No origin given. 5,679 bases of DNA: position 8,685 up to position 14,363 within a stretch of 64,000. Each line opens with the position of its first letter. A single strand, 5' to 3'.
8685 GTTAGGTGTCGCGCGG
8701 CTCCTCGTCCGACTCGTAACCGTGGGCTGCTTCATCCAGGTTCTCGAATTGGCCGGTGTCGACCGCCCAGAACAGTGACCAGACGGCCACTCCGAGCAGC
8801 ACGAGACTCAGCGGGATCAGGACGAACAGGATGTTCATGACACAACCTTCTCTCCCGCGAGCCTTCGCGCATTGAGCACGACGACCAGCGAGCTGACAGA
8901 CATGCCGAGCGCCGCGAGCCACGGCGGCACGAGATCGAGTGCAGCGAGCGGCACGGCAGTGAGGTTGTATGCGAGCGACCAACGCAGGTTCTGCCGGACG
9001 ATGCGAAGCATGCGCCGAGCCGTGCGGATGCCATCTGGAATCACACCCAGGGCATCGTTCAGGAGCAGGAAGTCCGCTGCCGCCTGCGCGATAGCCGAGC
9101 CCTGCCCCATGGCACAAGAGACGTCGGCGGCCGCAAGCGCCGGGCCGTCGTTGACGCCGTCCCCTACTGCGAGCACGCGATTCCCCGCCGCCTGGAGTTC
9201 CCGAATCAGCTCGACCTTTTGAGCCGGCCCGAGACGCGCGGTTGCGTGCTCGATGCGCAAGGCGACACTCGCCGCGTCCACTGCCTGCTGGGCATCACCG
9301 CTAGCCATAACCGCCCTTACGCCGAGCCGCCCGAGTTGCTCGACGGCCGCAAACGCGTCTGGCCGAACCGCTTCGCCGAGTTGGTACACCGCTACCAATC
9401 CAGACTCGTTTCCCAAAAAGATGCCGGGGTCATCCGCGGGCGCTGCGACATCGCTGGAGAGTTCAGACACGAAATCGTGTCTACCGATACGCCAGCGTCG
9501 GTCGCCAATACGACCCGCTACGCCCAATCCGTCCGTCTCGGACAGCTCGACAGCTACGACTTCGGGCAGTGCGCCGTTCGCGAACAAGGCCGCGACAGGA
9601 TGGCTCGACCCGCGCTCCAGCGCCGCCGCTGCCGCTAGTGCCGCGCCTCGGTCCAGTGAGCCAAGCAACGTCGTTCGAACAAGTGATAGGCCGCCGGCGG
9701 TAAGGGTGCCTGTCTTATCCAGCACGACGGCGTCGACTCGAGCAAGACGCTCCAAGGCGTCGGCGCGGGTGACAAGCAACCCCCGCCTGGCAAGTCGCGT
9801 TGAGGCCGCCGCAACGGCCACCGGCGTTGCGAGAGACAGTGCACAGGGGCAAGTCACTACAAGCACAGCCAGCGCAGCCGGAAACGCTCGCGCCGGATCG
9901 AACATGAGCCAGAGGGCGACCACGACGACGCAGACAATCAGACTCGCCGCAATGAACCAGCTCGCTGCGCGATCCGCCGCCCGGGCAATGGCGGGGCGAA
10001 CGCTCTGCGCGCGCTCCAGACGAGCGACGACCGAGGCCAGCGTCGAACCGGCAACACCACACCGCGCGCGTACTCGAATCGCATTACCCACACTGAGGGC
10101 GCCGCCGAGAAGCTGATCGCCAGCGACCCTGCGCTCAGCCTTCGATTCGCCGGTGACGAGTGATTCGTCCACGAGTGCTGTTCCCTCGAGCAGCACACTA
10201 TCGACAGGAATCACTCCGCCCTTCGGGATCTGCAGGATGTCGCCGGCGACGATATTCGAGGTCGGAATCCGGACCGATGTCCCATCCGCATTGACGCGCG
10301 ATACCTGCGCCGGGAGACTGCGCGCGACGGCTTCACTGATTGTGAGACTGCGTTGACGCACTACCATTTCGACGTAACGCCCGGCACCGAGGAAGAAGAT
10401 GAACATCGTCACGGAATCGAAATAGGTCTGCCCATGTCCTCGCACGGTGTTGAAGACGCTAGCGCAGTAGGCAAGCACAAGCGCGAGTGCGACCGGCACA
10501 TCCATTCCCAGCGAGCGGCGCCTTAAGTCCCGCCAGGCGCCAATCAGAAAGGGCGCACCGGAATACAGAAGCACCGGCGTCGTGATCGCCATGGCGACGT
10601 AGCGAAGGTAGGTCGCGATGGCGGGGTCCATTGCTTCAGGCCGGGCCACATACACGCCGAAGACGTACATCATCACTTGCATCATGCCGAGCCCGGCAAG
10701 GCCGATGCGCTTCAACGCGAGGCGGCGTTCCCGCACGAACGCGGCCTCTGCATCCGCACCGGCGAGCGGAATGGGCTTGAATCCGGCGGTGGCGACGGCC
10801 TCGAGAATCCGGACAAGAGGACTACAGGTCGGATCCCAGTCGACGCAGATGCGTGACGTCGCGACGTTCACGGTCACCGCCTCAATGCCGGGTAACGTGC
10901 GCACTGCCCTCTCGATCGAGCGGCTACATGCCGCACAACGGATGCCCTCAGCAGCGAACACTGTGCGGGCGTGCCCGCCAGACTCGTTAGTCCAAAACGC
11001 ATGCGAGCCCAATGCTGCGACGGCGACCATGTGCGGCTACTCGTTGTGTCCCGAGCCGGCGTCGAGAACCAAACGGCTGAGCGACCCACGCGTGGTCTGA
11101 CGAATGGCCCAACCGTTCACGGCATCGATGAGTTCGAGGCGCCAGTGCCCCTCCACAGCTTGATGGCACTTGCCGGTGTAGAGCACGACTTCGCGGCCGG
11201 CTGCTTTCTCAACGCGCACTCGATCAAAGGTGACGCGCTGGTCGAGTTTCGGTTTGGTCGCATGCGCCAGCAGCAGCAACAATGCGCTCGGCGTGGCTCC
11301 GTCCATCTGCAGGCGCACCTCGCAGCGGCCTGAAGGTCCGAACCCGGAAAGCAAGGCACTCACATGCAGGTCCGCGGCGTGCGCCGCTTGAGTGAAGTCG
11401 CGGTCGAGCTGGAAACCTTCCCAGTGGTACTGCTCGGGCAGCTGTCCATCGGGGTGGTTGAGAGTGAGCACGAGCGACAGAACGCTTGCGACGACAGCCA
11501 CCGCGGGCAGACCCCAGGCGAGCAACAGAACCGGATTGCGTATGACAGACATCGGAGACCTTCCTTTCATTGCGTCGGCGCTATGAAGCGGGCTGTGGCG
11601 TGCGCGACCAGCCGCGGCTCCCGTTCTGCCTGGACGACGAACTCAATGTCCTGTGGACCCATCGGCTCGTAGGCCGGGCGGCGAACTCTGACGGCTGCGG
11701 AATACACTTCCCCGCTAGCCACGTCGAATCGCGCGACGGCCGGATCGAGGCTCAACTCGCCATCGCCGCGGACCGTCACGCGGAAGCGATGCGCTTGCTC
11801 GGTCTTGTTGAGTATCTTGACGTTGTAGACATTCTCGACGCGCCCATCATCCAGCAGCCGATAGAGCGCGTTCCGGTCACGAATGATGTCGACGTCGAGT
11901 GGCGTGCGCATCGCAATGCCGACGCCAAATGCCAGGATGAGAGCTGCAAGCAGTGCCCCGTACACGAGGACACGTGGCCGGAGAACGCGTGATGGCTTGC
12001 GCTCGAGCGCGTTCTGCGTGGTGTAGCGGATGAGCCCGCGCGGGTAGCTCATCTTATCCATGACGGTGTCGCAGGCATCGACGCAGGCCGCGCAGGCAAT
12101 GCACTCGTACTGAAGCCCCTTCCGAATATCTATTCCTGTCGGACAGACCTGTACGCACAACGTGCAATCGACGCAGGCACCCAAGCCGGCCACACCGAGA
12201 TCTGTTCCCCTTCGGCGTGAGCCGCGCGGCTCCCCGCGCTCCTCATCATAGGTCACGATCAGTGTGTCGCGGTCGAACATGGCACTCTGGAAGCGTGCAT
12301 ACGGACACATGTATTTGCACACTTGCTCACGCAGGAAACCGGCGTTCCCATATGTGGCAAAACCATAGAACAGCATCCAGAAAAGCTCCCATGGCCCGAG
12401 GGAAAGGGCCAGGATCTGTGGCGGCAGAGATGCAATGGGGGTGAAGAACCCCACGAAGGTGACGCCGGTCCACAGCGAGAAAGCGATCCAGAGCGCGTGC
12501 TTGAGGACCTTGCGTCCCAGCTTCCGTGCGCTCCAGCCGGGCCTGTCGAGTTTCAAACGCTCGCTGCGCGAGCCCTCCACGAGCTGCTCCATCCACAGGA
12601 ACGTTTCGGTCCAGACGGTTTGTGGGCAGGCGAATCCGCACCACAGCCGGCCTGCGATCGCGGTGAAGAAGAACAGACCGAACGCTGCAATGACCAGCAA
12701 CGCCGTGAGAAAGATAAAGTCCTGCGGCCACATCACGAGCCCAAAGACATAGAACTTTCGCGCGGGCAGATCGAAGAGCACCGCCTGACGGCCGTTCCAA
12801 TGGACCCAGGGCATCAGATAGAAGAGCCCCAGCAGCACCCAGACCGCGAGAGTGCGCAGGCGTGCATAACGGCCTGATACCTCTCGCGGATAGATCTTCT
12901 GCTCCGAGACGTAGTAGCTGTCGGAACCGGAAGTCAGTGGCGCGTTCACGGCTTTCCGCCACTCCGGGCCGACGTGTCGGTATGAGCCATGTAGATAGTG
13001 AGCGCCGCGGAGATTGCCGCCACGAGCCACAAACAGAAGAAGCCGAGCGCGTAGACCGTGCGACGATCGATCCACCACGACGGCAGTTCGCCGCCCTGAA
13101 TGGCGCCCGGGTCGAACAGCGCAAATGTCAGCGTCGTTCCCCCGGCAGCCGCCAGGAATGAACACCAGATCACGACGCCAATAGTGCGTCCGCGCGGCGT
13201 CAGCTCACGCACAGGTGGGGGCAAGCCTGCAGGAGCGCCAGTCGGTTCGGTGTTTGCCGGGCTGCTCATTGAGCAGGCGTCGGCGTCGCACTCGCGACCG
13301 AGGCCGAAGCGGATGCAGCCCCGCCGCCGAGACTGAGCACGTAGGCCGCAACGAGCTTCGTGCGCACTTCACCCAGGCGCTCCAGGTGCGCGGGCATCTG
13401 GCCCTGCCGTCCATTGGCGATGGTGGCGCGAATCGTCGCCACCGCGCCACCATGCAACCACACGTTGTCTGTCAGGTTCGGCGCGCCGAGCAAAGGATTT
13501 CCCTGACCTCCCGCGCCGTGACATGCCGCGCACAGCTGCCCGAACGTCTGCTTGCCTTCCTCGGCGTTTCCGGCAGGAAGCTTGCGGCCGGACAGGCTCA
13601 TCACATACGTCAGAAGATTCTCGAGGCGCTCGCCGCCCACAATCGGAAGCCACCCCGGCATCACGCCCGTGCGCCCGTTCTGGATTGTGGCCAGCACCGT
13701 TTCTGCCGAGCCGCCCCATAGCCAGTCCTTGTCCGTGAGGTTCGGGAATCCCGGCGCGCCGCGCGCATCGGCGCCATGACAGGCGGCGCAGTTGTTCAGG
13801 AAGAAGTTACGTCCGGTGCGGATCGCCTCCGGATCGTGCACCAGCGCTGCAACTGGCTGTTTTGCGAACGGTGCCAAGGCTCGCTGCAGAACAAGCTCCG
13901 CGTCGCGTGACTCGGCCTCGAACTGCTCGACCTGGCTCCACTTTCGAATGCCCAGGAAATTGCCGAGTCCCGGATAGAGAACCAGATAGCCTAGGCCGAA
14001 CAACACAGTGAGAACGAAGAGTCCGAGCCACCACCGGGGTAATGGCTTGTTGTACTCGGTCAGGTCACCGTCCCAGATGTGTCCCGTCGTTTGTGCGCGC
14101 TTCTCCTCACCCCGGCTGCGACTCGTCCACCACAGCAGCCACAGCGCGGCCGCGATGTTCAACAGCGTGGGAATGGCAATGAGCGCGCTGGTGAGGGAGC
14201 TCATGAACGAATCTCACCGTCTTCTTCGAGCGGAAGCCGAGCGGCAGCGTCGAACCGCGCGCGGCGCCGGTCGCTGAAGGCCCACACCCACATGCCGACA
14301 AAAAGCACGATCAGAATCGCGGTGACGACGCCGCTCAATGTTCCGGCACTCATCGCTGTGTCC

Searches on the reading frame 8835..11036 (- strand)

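Call 29: search_protein_families(library=pfam, proteins=[window:8835-11036:-])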
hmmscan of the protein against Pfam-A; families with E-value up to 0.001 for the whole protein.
window:8835-11036:- (733 aa): 4 families
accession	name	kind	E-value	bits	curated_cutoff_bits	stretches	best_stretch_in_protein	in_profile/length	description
PF00122.25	E1-E2_ATPase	-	1.3e-41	142.6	28.1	1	241-418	3-181/181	E1-E2 ATPase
PF00702.32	Hydrolase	-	7.3e-20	72.6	26.4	1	434-638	1-191/191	haloacid dehalogenase-like hydrolase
PF00403.32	HMA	-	1.4e-11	45.1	24.8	1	26-87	1-62/62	Heavy-metal-associated domain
PF08282.18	Hydrolase_3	-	3e-06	27.6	20.9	1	609-658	194-243/255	haloacid dehalogenase-like hydrolase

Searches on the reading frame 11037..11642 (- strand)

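Call 29: search_protein_families(library=pfam, proteins=[window:11037-11642:-])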
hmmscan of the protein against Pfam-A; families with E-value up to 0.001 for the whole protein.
window:11037-11642:- (201 aa): 1 family
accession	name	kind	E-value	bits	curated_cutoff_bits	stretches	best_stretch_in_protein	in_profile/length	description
PF05751.16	FixH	-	9.1e-10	39.2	23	1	39-180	9-145/150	FixH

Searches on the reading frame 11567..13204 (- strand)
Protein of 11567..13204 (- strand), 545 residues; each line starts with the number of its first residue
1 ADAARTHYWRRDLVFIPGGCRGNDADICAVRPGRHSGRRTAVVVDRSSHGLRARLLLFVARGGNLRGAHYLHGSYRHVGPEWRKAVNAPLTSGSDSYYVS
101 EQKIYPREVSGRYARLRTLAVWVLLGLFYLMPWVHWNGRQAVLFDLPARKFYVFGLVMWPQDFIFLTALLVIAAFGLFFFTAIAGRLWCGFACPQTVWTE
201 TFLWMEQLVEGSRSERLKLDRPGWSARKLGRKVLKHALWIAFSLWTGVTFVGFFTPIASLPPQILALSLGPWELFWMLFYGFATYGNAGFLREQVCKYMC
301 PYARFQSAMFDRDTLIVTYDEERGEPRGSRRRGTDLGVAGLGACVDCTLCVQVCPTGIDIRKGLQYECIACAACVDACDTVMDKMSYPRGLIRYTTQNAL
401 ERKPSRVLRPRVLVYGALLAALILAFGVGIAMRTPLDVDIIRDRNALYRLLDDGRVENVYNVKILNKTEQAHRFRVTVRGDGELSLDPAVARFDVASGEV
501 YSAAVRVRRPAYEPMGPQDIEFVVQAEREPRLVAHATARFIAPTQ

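Call 29: search_protein_families(library=pfam, proteins=[window:11567-13204:-])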
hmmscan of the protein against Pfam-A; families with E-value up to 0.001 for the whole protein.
window:11567-13204:- (545 aa): 8 families
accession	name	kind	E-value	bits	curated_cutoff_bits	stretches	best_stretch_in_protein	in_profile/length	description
PF13746.11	Fer4_18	-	5.9e-42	142.9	27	1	291-396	1-113/114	4Fe-4S dicluster domain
PF11614.14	FixG_C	-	2e-28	99.4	25.6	1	427-543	2-119/119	IG-like fold at C-terminal of FixG, putative oxidoreductase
PF13183.11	Fer4_8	-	9.1e-08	33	27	1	295-358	10-68/68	4Fe-4S dicluster domain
PF12801.12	Fer4_5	-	3.1e-07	30.7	22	1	169-204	4-39/48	4Fe-4S binding domain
PF12838.12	Fer4_7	-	3.2e-06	27.9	27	1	296-358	8-52/52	4Fe-4S dicluster domain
PF13187.11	Fer4_9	-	5.8e-06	26.7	27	1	296-357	8-50/52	4Fe-4S dicluster domain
PF13534.11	Fer4_17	-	1.4e-05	26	22.2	0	367-397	1-31/61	4Fe-4S dicluster domain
PF13484.11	Fer4_16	-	0.00025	22.2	30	0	344-357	2-15/66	4Fe-4S double cluster binding domain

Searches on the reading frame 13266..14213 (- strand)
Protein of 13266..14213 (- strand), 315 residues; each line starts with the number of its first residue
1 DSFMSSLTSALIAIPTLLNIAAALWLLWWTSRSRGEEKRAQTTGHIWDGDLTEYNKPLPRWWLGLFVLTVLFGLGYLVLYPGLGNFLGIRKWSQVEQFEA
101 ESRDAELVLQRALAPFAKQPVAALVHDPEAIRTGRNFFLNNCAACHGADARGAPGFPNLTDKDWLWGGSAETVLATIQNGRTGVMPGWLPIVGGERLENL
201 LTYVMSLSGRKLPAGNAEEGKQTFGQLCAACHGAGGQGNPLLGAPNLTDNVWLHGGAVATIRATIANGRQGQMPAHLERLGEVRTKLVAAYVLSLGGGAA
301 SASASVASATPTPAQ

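Call 29: search_protein_families(library=pfam, proteins=[window:13266-14213:-])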
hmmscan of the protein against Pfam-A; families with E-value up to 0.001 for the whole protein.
window:13266-14213:- (315 aa): 3 families
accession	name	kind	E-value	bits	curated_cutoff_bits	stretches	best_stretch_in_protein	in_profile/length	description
PF13442.11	Cytochrome_CBB3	-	2.6e-24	85.8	27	2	216-292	2-68/68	Cytochrome C oxidase, cbb3-type, subunit III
PF14715.11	FixP_N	-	1.3e-21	76.5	24.9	1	41-86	3-47/48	N-terminal domain of cytochrome oxidase-cbb3, FixP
PF00034.26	Cytochrom_C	-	8.4e-16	59.5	21.3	2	133-177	3-48/90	Cytochrome c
